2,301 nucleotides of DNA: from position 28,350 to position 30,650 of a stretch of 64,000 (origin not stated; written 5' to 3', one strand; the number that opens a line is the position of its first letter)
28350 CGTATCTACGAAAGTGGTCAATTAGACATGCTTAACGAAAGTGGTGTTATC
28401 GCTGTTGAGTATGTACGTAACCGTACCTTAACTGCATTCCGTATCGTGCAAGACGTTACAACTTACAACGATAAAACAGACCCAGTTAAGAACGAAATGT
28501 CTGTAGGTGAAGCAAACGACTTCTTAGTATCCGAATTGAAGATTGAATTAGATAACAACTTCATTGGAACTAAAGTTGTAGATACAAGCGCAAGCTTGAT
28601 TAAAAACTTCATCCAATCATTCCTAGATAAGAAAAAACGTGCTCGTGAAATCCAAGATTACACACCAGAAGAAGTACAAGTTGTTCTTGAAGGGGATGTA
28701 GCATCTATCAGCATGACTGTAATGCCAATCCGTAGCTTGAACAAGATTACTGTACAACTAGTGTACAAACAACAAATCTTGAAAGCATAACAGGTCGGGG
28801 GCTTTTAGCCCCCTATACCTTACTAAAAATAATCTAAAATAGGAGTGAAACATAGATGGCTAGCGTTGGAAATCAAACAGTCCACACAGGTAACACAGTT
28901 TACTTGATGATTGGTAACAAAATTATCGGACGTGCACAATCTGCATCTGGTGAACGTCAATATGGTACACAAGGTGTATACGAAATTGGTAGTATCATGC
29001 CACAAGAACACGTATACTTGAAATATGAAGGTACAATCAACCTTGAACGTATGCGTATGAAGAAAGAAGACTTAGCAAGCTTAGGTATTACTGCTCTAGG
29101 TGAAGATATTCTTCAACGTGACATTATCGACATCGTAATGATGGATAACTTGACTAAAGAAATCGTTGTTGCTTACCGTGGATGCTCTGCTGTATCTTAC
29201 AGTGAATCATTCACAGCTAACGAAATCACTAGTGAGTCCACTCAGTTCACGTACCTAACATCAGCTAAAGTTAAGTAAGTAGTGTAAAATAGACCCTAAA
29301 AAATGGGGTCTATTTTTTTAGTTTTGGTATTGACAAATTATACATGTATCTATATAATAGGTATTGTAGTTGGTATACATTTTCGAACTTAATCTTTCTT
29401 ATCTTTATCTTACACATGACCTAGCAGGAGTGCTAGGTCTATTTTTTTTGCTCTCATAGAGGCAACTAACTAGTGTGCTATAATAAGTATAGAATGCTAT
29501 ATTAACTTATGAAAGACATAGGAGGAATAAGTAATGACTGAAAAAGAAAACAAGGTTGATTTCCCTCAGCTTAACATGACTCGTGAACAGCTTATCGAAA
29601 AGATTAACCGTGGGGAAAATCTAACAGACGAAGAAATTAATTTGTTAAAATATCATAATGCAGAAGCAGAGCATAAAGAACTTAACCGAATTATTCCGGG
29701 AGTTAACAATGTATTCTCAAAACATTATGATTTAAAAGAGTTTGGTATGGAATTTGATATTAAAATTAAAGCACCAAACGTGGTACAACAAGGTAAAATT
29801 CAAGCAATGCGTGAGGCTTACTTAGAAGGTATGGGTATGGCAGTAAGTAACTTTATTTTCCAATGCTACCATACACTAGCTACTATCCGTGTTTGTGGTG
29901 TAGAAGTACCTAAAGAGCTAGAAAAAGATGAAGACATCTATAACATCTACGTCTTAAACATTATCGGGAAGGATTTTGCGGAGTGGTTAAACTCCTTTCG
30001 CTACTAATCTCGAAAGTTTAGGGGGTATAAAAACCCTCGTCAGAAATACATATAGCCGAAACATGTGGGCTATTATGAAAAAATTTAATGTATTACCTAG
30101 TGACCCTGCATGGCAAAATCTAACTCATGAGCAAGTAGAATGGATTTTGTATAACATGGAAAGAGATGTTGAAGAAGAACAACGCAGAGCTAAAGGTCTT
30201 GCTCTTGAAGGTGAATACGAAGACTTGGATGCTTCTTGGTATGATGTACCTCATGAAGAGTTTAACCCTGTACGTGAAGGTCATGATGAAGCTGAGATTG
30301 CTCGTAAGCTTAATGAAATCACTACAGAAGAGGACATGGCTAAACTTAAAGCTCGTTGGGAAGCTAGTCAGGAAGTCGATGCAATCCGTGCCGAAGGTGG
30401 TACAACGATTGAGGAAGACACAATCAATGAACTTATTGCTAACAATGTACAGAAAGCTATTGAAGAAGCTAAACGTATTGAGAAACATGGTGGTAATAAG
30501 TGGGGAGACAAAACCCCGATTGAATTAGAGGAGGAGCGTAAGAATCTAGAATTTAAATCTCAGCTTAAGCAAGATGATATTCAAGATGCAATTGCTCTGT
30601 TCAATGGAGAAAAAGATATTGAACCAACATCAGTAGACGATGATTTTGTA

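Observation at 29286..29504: ORF-less promoter-to-terminator unit: candidate roughly 85-nt small RNA between the tail tube and chaperone genes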

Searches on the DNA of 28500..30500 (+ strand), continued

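Call 33: get_annotated_region(hit=H45, flank=1500)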
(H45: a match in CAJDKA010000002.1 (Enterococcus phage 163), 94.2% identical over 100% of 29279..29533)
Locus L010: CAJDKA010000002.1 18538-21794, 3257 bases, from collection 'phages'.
description: Enterococcus phage 163 genome assembly, contig: phage163-genome, whole genome shotgun sequence.
organism: Enterococcus phage 163 (NCBI taxid 2699794)
taxonomy: Viruses; Duplodnaviria; Heunggongvirae; Uroviricota; Caudoviricetes; Herelleviridae; Brockvirinae
host: -; source: Human fecal sample; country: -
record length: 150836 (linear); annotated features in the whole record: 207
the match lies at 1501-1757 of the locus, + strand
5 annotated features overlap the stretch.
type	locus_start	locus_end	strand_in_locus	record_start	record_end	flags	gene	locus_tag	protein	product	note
CDS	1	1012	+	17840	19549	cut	-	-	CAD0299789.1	Phage tail sheath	-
CDS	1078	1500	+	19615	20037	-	-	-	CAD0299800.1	Phage protein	-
CDS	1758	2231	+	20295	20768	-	-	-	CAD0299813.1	Phage protein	-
CDS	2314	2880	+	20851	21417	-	-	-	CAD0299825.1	Phage protein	-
CDS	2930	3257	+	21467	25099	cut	-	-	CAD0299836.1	Phage tail tape measure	-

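Call 34: get_annotated_region(hit=H47, flank=1500)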
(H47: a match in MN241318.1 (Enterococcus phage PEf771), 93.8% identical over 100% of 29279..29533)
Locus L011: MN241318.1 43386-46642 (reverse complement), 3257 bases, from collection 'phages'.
description: Enterococcus phage PEf771, complete genome.
organism: Enterococcus phage PEf771 (NCBI taxid 2601638)
taxonomy: Viruses; Duplodnaviria; Heunggongvirae; Uroviricota; Caudoviricetes; Herelleviridae; Brockvirinae; Schiekvirus
host: Enterococcus faecalis YN771; source: water; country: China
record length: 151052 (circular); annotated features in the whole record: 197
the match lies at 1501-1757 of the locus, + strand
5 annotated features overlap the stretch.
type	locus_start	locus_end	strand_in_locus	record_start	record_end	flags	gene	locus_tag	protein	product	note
CDS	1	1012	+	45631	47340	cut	-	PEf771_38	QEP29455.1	major tail sheath protein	-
CDS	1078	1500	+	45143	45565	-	-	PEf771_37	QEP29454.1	tail tube subunit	-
CDS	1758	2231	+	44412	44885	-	-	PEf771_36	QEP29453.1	tail assembly chaperone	-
CDS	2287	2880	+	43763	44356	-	-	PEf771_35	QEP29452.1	hypothetical protein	gp27 [Listeria virus P100]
CDS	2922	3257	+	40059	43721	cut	-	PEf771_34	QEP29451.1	hypothetical protein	gp28 [Listeria virus P100]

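Call 35: get_annotated_region(hit=H48, flank=1500)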
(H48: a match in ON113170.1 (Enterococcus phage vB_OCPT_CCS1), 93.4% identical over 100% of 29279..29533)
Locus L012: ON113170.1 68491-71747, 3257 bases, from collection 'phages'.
description: Enterococcus phage vB_OCPT_CCS1, complete genome.
organism: Enterococcus phage vB_OCPT_CCS1 (NCBI taxid 2922323)
taxonomy: Viruses; Duplodnaviria; Heunggongvirae; Uroviricota; Caudoviricetes; Herelleviridae; Brockvirinae; Schiekvirus
host: Enterococcus sp.; source: sewage; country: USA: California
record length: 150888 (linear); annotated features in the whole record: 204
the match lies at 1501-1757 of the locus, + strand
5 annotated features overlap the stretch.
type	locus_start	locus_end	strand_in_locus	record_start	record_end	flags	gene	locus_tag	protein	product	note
CDS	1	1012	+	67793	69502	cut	-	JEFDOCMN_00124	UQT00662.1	putative tail sheath protein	-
CDS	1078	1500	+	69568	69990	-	-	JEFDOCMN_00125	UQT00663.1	virion protein 5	-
CDS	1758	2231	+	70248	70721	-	-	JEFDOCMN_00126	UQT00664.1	hypothetical protein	-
CDS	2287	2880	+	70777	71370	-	-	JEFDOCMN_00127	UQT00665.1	hypothetical protein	-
CDS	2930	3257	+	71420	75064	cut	-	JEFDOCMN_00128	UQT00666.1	hypothetical protein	-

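Call 36: get_annotated_region(hit=H49, flank=2500)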
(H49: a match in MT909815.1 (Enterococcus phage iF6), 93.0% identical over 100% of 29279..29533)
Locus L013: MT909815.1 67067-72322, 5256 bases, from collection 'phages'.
description: Enterococcus phage iF6, complete genome.
organism: Enterococcus phage iF6 (NCBI taxid 2765371)
taxonomy: Viruses; Duplodnaviria; Heunggongvirae; Uroviricota; Caudoviricetes; Herelleviridae; Brockvirinae; Schiekvirus
host: Enterococcus faecium; source: -; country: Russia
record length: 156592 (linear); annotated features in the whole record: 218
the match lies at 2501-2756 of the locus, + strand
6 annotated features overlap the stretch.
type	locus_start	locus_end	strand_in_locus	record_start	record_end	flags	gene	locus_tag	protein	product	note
CDS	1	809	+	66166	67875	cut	-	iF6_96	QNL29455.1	tail sheath protein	-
CDS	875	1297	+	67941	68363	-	-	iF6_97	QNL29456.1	tail tube protein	-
CDS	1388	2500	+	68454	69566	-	-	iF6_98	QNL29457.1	VSR endonuclease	-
CDS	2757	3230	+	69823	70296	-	-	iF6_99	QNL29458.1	putative tail assembly chaperone protein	-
CDS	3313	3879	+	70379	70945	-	-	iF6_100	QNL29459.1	hypothetical protein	-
CDS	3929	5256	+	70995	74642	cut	-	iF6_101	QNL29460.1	lytic transglycosylase-like domain containing tail tape measure protein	-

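Call 37: get_annotated_region(hit=H50, flank=1500)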
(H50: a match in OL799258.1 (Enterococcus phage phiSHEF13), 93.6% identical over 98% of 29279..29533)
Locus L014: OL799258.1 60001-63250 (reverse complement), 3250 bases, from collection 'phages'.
description: Enterococcus phage phiSHEF13, complete genome.
organism: Enterococcus phage phiSHEF13 (NCBI taxid 2918648)
taxonomy: Viruses; Duplodnaviria; Heunggongvirae; Uroviricota; Caudoviricetes; Herelleviridae; Brockvirinae; Schiekvirus
host: Enterococcus faecium E1071; source: wastewater; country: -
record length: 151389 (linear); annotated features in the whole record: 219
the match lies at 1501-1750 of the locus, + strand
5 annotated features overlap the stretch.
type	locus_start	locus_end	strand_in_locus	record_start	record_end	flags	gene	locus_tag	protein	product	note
CDS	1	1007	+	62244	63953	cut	-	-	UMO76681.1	tail sheath protein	label: Phage tail sheath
CDS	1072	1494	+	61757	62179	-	-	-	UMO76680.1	hypothetical protein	label: hypothetical protein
CDS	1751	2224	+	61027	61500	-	-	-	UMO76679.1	hypothetical protein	label: hypothetical protein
CDS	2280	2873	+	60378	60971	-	-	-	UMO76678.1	hypothetical protein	label: hypothetical protein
CDS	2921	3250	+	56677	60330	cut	-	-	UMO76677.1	tail tape measure protein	lytic transglycosylase-like domain; label: Phage tail tape measure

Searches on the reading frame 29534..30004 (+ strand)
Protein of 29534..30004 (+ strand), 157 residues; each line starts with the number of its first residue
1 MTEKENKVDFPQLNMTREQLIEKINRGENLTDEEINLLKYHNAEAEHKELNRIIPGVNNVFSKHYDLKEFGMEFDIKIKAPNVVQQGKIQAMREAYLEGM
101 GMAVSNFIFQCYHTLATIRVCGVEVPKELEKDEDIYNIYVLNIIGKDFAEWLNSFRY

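Call 49: find_related_loci(query=window:29534-30004:+, collection=viral_contigs, flank=2500)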
Query window:29534-30004:+ (157 aa) in viral_contigs; peptide patterns used: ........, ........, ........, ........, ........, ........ (x = any residue, [..] = any of these).
34 stretches matched a pattern; 5 encode a relative of the query (tblastn E <= 1e-3); 4 distinct loci.
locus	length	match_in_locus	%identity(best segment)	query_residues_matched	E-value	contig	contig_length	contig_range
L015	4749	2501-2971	96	1-157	2e-104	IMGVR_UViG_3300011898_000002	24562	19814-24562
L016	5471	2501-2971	96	1-157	2e-104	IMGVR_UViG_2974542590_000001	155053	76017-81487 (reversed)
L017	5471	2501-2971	96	1-157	2e-104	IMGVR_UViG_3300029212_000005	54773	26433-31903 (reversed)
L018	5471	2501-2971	96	1-157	2e-104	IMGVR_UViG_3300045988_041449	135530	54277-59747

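Call 50: search_dna_similar(query=window:29534-30004:+, collection=phages, mode=protein, max_rows=60, rows=spread, max_evalue=0.001)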
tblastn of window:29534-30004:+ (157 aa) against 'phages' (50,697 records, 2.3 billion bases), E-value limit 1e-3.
Records with a match: 710; places in all: 710; records where one place covers at least 80% of the query: 511.
Best place of each record, by identity: >=99% 20; 95-99% 10; 60-80% 39; <60% 641.
By first word of the organism name: Staphylococcus 343; Bacillus 213; Enterococcus 68; Listeria 55; Lactobacillus 18; Brochothrix 4; Mammaliicoccus 3; phage 1; Xanthomonas 1; Phage 1; and 3 more.
By host as written in the record: Staphylococcus aureus 112; - 65; Listeria monocytogenes 44; Staphylococcus sp. 27; Bacillus cereus 24; Staphylococcus carnosus TM300 22; Enterococcus faecalis 20; Bacillus thuringiensis subsp. kurstaki 20; and 168 more.
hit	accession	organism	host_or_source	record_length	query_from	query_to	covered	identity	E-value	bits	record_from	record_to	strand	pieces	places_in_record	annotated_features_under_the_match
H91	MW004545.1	Enterococcus phage EFGrNG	Enterococcus faecalis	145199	1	157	100%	100.0%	1e-101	324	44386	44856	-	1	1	hypothetical protein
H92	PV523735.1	Enterococcus phage ZJGS2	Enterococcus mundtii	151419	1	157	100%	100.0%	1e-101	324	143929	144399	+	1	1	tail assembly chaperone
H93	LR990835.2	Enterococcus phage Porthos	-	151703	1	157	100%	96.2%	2e-99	318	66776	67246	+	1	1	Tail assembly chaperone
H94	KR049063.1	Enterococcus phage EFLK1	Enterococcus faecalis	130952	1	157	100%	72.6%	3e-73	243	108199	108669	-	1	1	hypothetical protein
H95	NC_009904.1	Enterococcus phage EF24C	Enterococcus faecalis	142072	1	157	100%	72.6%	3e-73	243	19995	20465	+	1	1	tail assembly chaperone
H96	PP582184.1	Enterococcus phage vB_Efs25_KEN11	Enterococcus faecalis 6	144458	1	157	100%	72.6%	3e-73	243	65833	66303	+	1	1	tail assembly chaperone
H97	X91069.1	Listeria phage A511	Listeria monocytogenes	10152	12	157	93%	49.3%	3e-43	157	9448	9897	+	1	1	ORF9: putative | minus_10_signal | ORF9: transcription start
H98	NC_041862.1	Listeria phage LP-064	Listeria monocytogenes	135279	12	157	93%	49.3%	3e-43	157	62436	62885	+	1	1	tail assembly chaperone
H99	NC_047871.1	Listeria phage LMTA-57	Listeria monocytogenes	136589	12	157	93%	49.3%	3e-43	157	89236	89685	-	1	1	hypothetical protein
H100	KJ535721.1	Listeria phage List-36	Listeria monocytogenes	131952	12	157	93%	49.3%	4e-43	157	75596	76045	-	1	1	hypothetical protein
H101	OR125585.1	Listeria phage cka14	Listeria monocytogenes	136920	12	157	93%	49.3%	4e-43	157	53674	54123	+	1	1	record has no annotation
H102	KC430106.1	Bacillus phage BPS10C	-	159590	4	156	97%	42.9%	6e-31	122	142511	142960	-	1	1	hypothetical protein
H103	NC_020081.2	Bacillus phage phiAGATE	Bacillus pumilus GL1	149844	22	156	86%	47.5%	2e-33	129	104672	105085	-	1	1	tail assembly chaperone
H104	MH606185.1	Bacillus phage BSP38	Bacillus subtilis KCCM 12052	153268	17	156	89%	44.6%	7e-29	116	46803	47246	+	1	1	hypothetical protein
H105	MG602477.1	Bacillus phage BCP01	Bacillus cereus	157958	46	156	71%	55.0%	1e-33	130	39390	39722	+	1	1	hypothetical protein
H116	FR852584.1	Staphylococcus phage ISP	Staphylococcus aureus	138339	15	157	91%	39.2%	8e-31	121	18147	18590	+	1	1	hypothetical protein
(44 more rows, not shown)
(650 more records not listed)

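Call 52: get_annotated_region(hit=H116, flank=1800)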
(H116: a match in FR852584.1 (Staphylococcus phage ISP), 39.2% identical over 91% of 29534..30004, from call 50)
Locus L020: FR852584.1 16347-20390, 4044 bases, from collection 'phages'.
description: Staphylococcus phage ISP complete genome.
organism: Staphylococcus phage ISP (NCBI taxid 1028375)
taxonomy: Viruses; Duplodnaviria; Heunggongvirae; Uroviricota; Caudoviricetes; Herelleviridae; Twortvirinae; Kayvirus; Kayvirus G1
host: Staphylococcus aureus; source: -; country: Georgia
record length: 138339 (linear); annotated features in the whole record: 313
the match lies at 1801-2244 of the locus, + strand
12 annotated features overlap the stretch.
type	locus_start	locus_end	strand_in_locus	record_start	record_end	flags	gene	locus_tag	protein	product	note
CDS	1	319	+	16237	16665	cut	-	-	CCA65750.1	hypothetical protein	ORF19; structural protein confirmed with ESI-MS/MS; tail protein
regulatory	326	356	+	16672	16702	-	-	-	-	terminator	putative factor-independent terminator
regulatory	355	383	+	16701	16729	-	-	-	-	promoter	putative Staphylococcus-specific promoter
CDS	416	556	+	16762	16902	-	-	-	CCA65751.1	hypothetical protein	ORF20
CDS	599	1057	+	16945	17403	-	-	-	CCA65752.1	hypothetical protein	ORF21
CDS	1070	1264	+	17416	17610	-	-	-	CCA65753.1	hypothetical protein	ORF22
regulatory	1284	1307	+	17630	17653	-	-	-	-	promoter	putative Staphylococcus-specific promoter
CDS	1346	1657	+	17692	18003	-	-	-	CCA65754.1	hypothetical protein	ORF23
regulatory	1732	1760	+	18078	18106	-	-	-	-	promoter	putative Staphylococcus-specific promoter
CDS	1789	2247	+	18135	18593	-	-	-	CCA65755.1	hypothetical protein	ORF24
CDS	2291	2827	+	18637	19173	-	-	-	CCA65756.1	hypothetical protein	ORF25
CDS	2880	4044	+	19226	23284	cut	-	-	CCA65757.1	hypothetical protein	ORF26; structural protein confirmed with ESI-MS/MS; tail protein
